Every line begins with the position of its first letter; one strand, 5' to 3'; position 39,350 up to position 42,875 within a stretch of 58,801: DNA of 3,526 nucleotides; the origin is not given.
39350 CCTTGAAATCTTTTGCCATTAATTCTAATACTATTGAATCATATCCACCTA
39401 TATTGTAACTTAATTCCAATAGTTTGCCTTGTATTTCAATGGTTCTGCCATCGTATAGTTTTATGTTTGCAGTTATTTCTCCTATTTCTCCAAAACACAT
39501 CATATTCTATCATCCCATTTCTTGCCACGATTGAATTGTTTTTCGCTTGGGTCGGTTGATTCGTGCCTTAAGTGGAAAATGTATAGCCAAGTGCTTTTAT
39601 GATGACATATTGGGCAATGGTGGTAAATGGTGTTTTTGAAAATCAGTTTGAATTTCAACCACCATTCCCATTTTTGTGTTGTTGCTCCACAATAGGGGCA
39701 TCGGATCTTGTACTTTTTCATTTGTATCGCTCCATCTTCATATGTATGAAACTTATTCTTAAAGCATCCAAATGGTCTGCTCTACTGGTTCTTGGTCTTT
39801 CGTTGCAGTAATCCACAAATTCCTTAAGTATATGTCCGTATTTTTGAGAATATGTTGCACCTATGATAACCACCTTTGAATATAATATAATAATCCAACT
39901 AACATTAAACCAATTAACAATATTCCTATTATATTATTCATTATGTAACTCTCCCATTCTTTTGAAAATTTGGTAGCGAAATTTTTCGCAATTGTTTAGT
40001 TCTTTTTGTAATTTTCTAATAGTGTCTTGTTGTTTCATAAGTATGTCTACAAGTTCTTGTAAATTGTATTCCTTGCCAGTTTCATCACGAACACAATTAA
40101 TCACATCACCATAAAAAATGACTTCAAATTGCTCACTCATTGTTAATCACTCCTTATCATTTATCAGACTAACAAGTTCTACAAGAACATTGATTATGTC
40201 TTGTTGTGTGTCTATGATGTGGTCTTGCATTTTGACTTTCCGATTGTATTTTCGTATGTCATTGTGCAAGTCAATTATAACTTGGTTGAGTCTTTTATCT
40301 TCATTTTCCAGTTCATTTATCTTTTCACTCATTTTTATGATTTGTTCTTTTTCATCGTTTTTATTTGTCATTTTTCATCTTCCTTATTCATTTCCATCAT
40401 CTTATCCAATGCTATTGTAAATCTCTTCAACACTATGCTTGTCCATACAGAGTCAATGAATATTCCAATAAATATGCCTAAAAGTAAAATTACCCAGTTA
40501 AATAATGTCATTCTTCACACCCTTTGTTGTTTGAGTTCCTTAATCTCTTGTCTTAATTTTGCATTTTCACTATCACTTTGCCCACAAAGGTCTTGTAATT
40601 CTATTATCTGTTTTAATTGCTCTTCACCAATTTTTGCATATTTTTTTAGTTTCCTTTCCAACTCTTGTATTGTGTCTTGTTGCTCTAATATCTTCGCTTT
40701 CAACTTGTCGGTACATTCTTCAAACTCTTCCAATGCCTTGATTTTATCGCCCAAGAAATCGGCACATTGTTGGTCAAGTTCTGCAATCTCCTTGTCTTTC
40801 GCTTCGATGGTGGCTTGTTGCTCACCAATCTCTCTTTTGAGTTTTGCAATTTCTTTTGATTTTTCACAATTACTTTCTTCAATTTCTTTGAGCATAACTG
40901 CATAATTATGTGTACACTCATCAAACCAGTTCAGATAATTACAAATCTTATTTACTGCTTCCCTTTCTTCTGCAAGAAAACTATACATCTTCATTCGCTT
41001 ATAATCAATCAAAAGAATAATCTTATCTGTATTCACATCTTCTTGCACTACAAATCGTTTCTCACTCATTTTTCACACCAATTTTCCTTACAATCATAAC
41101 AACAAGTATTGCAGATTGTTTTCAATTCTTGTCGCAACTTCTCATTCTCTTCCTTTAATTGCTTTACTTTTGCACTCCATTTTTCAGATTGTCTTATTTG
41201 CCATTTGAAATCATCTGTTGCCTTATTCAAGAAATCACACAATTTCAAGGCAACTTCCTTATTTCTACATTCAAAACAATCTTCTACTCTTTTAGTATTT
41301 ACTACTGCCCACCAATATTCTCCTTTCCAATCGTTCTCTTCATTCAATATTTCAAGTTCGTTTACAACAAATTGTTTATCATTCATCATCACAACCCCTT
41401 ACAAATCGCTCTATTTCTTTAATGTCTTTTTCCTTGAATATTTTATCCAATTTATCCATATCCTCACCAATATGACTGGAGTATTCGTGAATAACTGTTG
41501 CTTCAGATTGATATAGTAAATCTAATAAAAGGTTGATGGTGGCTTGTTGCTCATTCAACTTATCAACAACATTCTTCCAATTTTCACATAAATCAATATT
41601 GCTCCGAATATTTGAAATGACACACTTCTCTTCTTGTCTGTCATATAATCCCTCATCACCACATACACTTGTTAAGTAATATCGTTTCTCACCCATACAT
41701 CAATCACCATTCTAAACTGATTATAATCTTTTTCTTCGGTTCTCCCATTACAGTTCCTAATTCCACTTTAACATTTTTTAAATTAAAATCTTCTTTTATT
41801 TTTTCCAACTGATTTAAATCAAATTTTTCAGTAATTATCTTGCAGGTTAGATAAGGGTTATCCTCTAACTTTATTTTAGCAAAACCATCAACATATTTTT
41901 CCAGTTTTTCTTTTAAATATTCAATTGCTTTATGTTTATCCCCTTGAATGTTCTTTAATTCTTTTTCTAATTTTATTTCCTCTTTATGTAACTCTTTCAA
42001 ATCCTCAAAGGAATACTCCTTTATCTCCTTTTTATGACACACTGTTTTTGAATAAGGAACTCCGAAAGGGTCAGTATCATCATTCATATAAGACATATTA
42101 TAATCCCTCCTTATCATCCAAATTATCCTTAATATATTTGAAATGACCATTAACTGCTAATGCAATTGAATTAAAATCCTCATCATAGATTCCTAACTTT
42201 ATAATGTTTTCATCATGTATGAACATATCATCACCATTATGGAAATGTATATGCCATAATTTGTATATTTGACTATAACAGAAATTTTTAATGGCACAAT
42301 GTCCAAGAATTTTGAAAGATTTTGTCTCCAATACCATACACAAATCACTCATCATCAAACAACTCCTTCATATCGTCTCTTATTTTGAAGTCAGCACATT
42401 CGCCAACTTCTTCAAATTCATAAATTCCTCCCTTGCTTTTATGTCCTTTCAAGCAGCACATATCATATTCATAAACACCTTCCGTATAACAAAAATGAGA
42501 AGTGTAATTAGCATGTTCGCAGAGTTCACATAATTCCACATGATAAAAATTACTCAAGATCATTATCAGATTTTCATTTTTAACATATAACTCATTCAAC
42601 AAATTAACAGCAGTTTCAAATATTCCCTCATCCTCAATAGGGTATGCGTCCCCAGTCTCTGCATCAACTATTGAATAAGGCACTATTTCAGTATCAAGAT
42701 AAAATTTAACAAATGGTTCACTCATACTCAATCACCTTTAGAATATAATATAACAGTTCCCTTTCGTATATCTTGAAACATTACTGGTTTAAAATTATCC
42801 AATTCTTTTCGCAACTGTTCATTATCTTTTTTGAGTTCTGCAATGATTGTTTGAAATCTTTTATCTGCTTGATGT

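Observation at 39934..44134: Expanded family of about 11 tandem small genes (MSEKRF start, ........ box, NEQLRKE zipper)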

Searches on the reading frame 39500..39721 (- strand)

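Call 69: search_protein_families(library=pfam, proteins=[window:39500-39721:-], max_evalue=0.01)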
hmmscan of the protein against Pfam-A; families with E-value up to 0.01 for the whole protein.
window:39500-39721:- (73 aa): 2 families
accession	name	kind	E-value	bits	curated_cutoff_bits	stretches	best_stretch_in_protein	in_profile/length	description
PF21349.2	RUBY_RBDX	-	9.2e-05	22.3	26.5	0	34-43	17-26/30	Rubrerythrin, rubredoxin-like domain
PF23451.1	Zn_ribbon_PaaD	-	0.0012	18.9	27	0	3-15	12-24/53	PaaD zinc beta ribbon domain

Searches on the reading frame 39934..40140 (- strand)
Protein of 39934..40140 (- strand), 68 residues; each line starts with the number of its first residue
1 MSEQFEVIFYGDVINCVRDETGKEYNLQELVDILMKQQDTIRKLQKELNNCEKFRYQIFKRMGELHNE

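Call 7: search_protein_families(library=phrogs, proteins=[window:39934-40140:-], max_evalue=1)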
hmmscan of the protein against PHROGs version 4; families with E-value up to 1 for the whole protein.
window:39934-40140:- (68 aa): 2 families
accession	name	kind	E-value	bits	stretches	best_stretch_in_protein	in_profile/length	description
phrog_32662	-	unknown function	0.017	16.4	1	17-52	31-66/69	-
phrog_21067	-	unknown function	0.054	15.2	1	12-37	24-49/72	-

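Call 8: search_protein_families(library=pfam, proteins=[window:39934-40140:-], max_evalue=1)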
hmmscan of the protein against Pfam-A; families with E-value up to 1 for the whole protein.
window:39934-40140:- (68 aa): 3 families
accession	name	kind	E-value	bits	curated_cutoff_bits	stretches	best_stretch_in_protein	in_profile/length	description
PF04102.17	SlyX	-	0.02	16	30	1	24-51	16-43/67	SlyX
PF10655.14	DUF2482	-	0.03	15.3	25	1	23-63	4-44/97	Hypothetical protein of unknown function (DUF2482)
PF20018.4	VMAP-M14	-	0.044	14.1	27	1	20-67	79-128/132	vWA-MoxR associated protein middle region (VMAP-M) 14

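Call 78: search_protein_families(library=ncbifam, proteins=[window:39934-40140:-], max_evalue=0.01)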
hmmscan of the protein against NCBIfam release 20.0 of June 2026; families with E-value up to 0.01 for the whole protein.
window:39934-40140:- (68 aa): 0 families

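Call 79: search_protein_families(library=padloc, proteins=[window:39934-40140:-], max_evalue=0.01)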
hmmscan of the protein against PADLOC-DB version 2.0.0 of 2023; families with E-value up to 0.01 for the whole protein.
window:39934-40140:- (68 aa): 1 family
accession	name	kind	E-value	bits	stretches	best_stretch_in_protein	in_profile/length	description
PDLC01816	CARF1--CARF_HEPN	-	0.0099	12.8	1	13-53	225-265/427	-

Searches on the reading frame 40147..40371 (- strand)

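Call 7: search_protein_families(library=phrogs, proteins=[window:40147-40371:-], max_evalue=1)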
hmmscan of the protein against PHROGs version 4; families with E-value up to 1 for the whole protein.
window:40147-40371:- (74 aa): 11 families
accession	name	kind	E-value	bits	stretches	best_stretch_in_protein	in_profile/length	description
phrog_8488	-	unknown function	0.00057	20.9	1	8-62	5-59/119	-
phrog_21573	-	unknown function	0.009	16.8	1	28-61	34-67/75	-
phrog_2658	-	other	0.041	15.2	1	4-46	82-124/126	hol-like chemotaxis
phrog_4780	-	unknown function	0.045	14.3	1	5-54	140-189/275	-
phrog_29722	-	unknown function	0.091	13.5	1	25-70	112-157/230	-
phrog_6631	-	unknown function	0.11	13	1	4-70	48-113/251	-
phrog_21066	-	unknown function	0.14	13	1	6-63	103-160/228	-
phrog_4619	-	unknown function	0.15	12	1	9-62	90-164/556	-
phrog_7599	-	unknown function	0.21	13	1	5-46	17-58/95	-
phrog_18076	-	other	0.34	12.3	1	5-40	70-105/106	hol-like chemotaxis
phrog_8191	-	unknown function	0.34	11.4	1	4-65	147-208/242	-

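Call 8: search_protein_families(library=pfam, proteins=[window:40147-40371:-], max_evalue=1)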
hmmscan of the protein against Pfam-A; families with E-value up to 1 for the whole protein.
window:40147-40371:- (74 aa): 7 families
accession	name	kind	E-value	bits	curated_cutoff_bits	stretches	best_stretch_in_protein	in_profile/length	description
PF25450.1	Rab11-FIP3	-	0.00044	21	31.9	1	6-59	51-105/125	Rab11-FIP3-like domain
PF01519.22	DUF16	-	0.00086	20.2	40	1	4-72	29-97/104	Protein of unknown function DUF16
PF12596.13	Tnp_P_element_C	-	0.03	15.3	22.6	1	2-62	2-65/107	87kDa Transposase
PF16421.10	E2F_CC-MB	-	0.031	14.9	33.9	1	15-61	2-48/96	E2F transcription factor CC-MB domain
PF05119.17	Terminase_4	-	0.13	13.1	24.7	1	10-59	7-56/98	Phage terminase, small subunit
PF12329.13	TMF_DNA_bd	-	0.27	11.7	35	1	16-72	12-68/74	TATA element modulatory factor 1 DNA binding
PF04977.20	DivIC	-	0.68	10.2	28.9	1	6-38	21-53/80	Septum formation initiator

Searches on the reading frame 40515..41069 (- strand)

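Call 7: search_protein_families(library=phrogs, proteins=[window:40515-41069:-], max_evalue=1)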
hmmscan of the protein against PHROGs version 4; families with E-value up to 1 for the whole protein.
window:40515-41069:- (184 aa): 27 families (the best 25 are shown)
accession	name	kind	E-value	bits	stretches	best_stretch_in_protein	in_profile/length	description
phrog_5062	-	tail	0.00075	19.5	1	71-157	13-95/753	tail length tape measure protein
phrog_4876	-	unknown function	0.0047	17.6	1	62-180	87-204/226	-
phrog_18102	-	unknown function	0.0093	17.3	1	112-160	35-80/123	-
phrog_2619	-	unknown function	0.014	16.5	1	61-126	50-115/124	-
phrog_28884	-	unknown function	0.021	15.4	1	120-167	85-132/228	-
phrog_5145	-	unknown function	0.023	16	1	94-128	44-74/76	-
phrog_13567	-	unknown function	0.03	15.4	1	72-147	3-81/82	-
phrog_89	-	lysis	0.04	14.9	1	65-101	22-58/143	Rz-like spanin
phrog_1107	-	tail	0.15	10.8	1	27-157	565-698/1252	tail length tape measure protein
phrog_5965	-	unknown function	0.17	13.7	1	55-98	38-81/85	-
phrog_26346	-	unknown function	0.17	11.5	1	34-136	446-543/659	-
phrog_28492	-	unknown function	0.23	12.3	0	148-180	64-96/163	-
phrog_167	-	tail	0.26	9.9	1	55-180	142-255/1555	tail length tape measure protein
phrog_17439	-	unknown function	0.33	11.4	0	68-148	155-234/240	-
phrog_4346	-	unknown function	0.34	10.3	1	75-135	262-319/600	-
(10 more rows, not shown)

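Call 8: search_protein_families(library=pfam, proteins=[window:40515-41069:-], max_evalue=1)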
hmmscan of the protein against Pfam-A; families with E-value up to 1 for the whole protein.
window:40515-41069:- (184 aa): 29 families (the best 25 are shown)
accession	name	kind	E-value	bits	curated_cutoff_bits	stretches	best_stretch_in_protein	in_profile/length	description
PF05557.18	MAD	-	6.7e-05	21.9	30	1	35-180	74-217/661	Mitotic checkpoint protein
PF06785.16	UPF0242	-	0.0053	17.3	33.5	1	52-105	130-183/194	Uncharacterised protein family (UPF0242) N-terminus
PF03233.18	Cauli_AT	-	0.0071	16.7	24.8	1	14-125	50-160/163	Aphid transmission protein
PF06818.20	Fez1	-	0.012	16.6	34.4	1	67-181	5-108/199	Fez1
PF13870.11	CCDC113_CCDC96_CC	-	0.015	15.4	31.6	1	38-142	71-176/177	CCDC113/CCDC96, coiled-coil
PF13863.11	DUF4200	-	0.02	15.7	29.7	1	36-108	44-115/119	Domain of unknown function (DUF4200)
PF10498.14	IFT57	-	0.022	14.2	40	1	60-179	231-349/360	Intra-flagellar transport protein 57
PF17675.6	APG6_N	-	0.024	15.5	45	1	113-182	25-96/132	Apg6 coiled-coil region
PF25443.1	ANG-1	-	0.04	14.5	28.5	1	69-145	4-80/105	ANG-1-like domain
PF09139.17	Tam41_Mmp37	-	0.042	13.6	24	1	30-145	179-292/322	Phosphatidate cytidylyltransferase, mitochondrial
PF04977.20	DivIC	-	0.05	13.9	28.9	1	74-101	19-46/80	Septum formation initiator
PF14362.11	DUF4407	-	0.056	13.2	31.3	1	70-182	132-224/297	Domain of unknown function (DUF4407)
PF04102.17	SlyX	-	0.13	13.3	30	1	61-105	6-50/67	SlyX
PF20902.2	CXCL16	-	0.18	12.5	27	0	118-168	13-62/93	C-X-C motif chemokine 16 domain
PF22299.1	BRISC_FAM175B_helical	-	0.18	12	27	0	163-182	42-61/62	BRISC complex subunit FAM175B, helical domain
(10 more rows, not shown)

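Call 78: search_protein_families(library=ncbifam, proteins=[window:40515-41069:-], max_evalue=0.01)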
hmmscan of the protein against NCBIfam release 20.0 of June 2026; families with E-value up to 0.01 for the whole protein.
window:40515-41069:- (184 aa): 6 families
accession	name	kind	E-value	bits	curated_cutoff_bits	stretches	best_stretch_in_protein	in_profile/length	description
NF045487.1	ASRP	equivalog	7.4e-05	21.5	300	1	61-179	365-472/593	archaea-specific SMC-related protein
TIGR02168.1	SMC_prok_B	equivalog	0.0001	20.2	567.35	1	38-182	289-429/1181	chromosome segregation protein SMC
NF051443.1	NheC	equivalog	0.00048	19.5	420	1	38-162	116-231/352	non-hemolytic enterotoxin subunit C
TIGR02169.1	SMC_prok_A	equivalog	0.00067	17.5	729.4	1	38-181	725-862/1165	chromosome segregation protein SMC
NF045780.1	TrlF_fam_ATP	equivalog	0.003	16.3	350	1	58-181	560-686/944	TrlF family AAA-like ATPase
NF052320.1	Cbp1_fam_LP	subfamily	0.0057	16.2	90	0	35-142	79-189/286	Cbp1 family collagen-binding glycoprotein adhesin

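Call 79: search_protein_families(library=padloc, proteins=[window:40515-41069:-], max_evalue=0.01)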
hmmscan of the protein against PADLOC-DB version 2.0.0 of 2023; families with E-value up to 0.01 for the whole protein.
window:40515-41069:- (184 aa): 4 families
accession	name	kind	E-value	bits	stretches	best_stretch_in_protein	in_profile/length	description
PDLC04894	PDC-S06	-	0.00078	16.1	1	16-108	387-480/740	-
PDLC00519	JetC1|JetC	-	0.0038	13.5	1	65-182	328-449/1097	DUF3584 domain; MukB-like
PDLC03862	LmuB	-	0.0046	13.4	1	59-182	354-480/643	-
PDLC00006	DruC1|DruC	-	0.0071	12.9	0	37-166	196-326/626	Unknown function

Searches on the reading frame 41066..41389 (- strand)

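Call 7: search_protein_families(library=phrogs, proteins=[window:41066-41389:-], max_evalue=1)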
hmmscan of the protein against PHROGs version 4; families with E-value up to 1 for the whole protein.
window:41066-41389:- (107 aa): 5 families
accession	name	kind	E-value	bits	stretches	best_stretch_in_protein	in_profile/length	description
phrog_1816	-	unknown function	0.022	16.2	1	68-94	36-61/63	-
phrog_3671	-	unknown function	0.078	14.2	1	72-91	56-75/87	-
phrog_30803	-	unknown function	0.17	13.3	1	74-93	29-48/87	-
phrog_4029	-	unknown function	0.22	12.8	1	60-92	64-91/144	-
phrog_9829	-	unknown function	0.3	12.5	0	50-95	20-66/95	-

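Call 8: search_protein_families(library=pfam, proteins=[window:41066-41389:-], max_evalue=1)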
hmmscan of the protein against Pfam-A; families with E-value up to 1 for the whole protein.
window:41066-41389:- (107 aa): 6 families
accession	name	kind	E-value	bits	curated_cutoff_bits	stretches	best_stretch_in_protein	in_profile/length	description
PF00170.26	bZIP_1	-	0.0068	16.9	27.6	1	72-96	32-56/64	bZIP transcription factor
PF25287.1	zf-B_box_Trim66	-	0.016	15.3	27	1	37-56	4-23/35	Trim66, B-box zinc-binding domain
PF07716.20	bZIP_2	-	0.043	14.3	22.3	1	73-91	32-50/54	Basic region leucine zipper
PF21924.1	XRCC4_CC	-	0.049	14.2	27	1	67-94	17-44/78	XRCC4 coiled-coil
PF10883.13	DUF2681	-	0.13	13.1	28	1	61-90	21-50/90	Protein of unknown function (DUF2681)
PF14197.11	Cep57_CLD_2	-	0.18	12.4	27.1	1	75-91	47-63/67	Centrosome localisation domain of PPC89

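Call 78: search_protein_families(library=ncbifam, proteins=[window:41066-41386:-], max_evalue=0.01)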
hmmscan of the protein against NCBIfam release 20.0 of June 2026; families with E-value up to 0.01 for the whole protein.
window:41066-41386:- (106 aa): 0 families

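Call 79: search_protein_families(library=padloc, proteins=[window:41066-41386:-], max_evalue=0.01)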
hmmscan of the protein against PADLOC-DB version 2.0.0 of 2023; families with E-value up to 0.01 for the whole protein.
window:41066-41386:- (106 aa): 0 families

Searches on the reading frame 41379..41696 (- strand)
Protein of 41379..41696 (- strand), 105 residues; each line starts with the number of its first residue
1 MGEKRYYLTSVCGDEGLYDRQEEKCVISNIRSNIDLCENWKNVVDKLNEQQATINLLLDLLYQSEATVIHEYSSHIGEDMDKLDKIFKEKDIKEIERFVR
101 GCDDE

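Call 7: search_protein_families(library=phrogs, proteins=[window:41379-41696:-], max_evalue=1)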
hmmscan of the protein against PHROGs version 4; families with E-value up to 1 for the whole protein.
window:41379-41696:- (105 aa): 2 families
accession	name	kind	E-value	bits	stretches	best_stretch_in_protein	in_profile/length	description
phrog_20287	-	unknown function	0.019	16.3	1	24-91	23-90/136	-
phrog_10840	-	unknown function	0.11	13.4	1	10-92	31-106/223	-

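Call 8: search_protein_families(library=pfam, proteins=[window:41379-41696:-], max_evalue=1)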
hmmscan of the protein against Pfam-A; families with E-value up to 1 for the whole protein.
window:41379-41696:- (105 aa): 2 families
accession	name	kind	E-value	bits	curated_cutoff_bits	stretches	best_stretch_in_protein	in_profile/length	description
PF17908.6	APAF1_C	-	0.095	13.1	22.8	1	45-98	40-92/135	APAF-1 helical domain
PF18639.7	Longin_2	-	0.12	12.7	27.3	1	34-92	99-156/159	Yeast longin domain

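Call 78: search_protein_families(library=ncbifam, proteins=[window:41379-41696:-], max_evalue=0.01)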
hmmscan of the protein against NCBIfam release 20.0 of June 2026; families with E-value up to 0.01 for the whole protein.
window:41379-41696:- (105 aa): 1 family
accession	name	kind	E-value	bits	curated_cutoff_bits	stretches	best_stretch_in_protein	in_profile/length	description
NF011556.0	PRK14981.2-2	equivalog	0.00016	21.6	182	1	32-94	16-74/124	DNA-directed RNA polymerase subunit F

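Call 79: search_protein_families(library=padloc, proteins=[window:41379-41696:-], max_evalue=0.01)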
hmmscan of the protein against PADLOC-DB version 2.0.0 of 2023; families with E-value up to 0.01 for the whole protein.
window:41379-41696:- (105 aa): 0 families

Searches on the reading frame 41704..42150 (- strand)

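Call 7: search_protein_families(library=phrogs, proteins=[window:41704-42150:-], max_evalue=1)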
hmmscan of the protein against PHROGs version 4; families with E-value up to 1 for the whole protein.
window:41704-42150:- (148 aa): 2 families
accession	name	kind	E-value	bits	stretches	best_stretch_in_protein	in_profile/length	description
phrog_10366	-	unknown function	0.11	13.9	1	49-80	26-56/75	-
phrog_9492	-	unknown function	0.12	13.4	1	41-107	15-81/137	-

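Call 8: search_protein_families(library=pfam, proteins=[window:41704-42150:-], max_evalue=1)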
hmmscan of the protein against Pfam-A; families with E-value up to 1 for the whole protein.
window:41704-42150:- (148 aa): 2 families
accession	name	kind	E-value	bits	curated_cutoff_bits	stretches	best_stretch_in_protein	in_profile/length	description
PF10547.14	P22_AR_N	-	0.033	14.8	30.7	1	93-146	13-69/115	P22_AR N-terminal domain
PF20769.2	YPEB_N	-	0.034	14.5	27.3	1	34-71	89-126/136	YpeB N-terminal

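Call 79: search_protein_families(library=padloc, proteins=[window:41704-42150:-], max_evalue=0.01)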
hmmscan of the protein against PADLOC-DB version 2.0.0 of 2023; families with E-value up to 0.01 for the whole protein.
window:41704-42150:- (148 aa): 1 family
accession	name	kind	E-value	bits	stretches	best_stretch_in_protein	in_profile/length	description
PDLC00271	PtuA1|PtuA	-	0.0057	14.2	1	45-115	174-247/421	AAA ATPase domain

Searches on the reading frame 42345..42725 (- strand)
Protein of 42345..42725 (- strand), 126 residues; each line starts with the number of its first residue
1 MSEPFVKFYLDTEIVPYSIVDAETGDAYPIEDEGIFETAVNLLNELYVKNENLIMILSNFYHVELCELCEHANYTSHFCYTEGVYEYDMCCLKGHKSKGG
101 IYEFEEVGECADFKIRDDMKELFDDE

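Call 69: search_protein_families(library=pfam, proteins=[window:42345-42725:-], max_evalue=0.01)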
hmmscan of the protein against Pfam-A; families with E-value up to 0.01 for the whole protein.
window:42345-42725:- (126 aa): 0 families

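Call 78: search_protein_families(library=ncbifam, proteins=[window:42345-42725:-], max_evalue=0.01)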
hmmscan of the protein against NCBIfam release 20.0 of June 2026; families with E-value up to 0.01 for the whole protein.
window:42345-42725:- (126 aa): 0 families
